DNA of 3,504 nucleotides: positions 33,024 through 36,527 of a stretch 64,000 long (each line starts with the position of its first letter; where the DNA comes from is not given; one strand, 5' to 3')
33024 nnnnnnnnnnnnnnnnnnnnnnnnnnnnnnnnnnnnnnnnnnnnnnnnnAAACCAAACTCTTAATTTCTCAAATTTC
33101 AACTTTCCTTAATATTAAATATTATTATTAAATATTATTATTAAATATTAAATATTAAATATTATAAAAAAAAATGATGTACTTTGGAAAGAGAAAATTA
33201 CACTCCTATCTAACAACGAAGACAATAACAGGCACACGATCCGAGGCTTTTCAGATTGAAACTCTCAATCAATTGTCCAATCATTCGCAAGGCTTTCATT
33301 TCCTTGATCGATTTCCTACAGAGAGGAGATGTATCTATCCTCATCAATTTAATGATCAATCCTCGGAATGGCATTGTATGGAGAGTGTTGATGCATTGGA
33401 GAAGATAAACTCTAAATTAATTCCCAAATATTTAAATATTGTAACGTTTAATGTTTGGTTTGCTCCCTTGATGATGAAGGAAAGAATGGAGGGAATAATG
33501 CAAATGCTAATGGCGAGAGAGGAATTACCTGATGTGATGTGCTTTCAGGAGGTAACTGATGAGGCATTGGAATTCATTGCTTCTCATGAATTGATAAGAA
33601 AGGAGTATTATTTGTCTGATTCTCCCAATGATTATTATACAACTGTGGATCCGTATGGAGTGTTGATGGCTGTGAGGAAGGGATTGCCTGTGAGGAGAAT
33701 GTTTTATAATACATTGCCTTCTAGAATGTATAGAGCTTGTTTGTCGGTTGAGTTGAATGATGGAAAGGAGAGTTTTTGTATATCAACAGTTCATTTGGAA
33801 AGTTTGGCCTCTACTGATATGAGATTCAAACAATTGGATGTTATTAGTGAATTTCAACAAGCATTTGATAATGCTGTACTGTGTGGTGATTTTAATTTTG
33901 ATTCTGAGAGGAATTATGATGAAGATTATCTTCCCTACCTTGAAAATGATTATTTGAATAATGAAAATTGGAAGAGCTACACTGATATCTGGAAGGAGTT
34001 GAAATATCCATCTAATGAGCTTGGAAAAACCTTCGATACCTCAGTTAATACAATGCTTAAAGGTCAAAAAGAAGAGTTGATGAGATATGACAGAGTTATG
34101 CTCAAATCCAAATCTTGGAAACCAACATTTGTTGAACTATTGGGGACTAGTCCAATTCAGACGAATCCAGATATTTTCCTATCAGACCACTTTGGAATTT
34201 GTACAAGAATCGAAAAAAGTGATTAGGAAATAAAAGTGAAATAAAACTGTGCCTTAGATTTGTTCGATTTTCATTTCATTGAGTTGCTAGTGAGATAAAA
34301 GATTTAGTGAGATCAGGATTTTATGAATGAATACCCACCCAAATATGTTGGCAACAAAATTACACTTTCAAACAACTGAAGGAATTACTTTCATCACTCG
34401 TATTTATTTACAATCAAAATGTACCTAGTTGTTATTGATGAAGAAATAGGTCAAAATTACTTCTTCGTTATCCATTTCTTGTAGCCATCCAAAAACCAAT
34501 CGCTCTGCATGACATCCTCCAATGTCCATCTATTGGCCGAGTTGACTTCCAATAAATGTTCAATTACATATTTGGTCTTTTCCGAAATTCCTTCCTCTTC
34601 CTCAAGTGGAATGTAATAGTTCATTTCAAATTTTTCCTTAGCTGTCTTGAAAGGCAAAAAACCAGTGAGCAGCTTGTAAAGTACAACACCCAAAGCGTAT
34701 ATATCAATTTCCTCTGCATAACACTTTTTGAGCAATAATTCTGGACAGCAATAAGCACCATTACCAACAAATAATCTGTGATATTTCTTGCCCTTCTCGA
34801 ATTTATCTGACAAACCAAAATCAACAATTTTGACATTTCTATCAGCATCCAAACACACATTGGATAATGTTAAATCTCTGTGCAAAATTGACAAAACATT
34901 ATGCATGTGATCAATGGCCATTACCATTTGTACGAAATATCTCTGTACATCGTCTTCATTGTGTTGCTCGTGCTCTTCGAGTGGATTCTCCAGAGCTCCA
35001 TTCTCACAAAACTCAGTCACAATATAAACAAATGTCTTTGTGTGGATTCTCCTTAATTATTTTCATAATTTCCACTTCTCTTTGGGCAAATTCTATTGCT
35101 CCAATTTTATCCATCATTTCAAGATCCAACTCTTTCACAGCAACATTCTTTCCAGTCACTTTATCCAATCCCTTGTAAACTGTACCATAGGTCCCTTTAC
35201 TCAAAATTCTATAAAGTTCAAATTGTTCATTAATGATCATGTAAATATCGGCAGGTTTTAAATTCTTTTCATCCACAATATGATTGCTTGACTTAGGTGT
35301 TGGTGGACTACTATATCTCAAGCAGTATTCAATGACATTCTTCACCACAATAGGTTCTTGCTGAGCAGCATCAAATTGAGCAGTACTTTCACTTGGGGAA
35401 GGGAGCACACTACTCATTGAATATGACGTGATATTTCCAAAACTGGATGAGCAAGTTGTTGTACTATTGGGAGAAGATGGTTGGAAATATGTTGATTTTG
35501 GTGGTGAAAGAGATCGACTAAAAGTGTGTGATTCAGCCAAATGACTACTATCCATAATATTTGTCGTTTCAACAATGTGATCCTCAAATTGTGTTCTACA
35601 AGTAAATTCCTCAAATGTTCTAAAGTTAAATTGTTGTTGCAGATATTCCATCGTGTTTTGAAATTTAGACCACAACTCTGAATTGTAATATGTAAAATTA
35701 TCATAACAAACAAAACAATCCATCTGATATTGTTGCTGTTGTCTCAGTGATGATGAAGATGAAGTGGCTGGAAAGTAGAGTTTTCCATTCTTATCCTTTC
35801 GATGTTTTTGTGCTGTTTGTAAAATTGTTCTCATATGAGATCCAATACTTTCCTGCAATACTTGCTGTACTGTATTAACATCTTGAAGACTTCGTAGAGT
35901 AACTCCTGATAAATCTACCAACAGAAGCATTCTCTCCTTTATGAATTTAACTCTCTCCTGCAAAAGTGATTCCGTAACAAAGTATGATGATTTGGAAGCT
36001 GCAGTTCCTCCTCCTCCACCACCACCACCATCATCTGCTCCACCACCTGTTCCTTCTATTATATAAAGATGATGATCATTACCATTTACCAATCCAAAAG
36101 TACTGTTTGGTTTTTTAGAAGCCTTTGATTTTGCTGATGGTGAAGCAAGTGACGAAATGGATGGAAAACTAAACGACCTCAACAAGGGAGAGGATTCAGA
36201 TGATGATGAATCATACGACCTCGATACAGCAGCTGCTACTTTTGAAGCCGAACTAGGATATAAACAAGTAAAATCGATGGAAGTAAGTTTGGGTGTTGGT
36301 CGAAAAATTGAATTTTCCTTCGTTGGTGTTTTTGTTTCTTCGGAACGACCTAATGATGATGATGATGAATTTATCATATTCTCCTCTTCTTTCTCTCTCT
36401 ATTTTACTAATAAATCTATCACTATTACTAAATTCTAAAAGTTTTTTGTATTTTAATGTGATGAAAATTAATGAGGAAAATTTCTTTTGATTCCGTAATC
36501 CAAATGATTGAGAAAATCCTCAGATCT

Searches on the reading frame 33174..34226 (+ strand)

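Call 52: search_protein_families(library=pfam, proteins=[window:33174-34226:+], max_evalue=0.001)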
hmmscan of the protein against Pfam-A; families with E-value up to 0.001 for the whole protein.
window:33174-34226:+ (350 aa): 1 family
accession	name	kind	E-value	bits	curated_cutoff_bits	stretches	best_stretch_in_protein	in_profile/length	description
PF03372.29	Exo_endo_phos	-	1.8e-08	34.8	24.5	1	90-339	1-225/225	Endonuclease/Exonuclease/phosphatase family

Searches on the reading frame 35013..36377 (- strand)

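Call 52: search_protein_families(library=pfam, proteins=[window:35013-36377:-], max_evalue=0.001)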
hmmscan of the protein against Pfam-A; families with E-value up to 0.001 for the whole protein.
window:35013-36377:- (454 aa): 1 family
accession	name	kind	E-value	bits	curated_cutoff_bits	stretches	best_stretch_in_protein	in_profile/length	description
PF00069.31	Pkinase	-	2.3e-06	27.6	31.7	1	387-451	2-62/263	Protein kinase domain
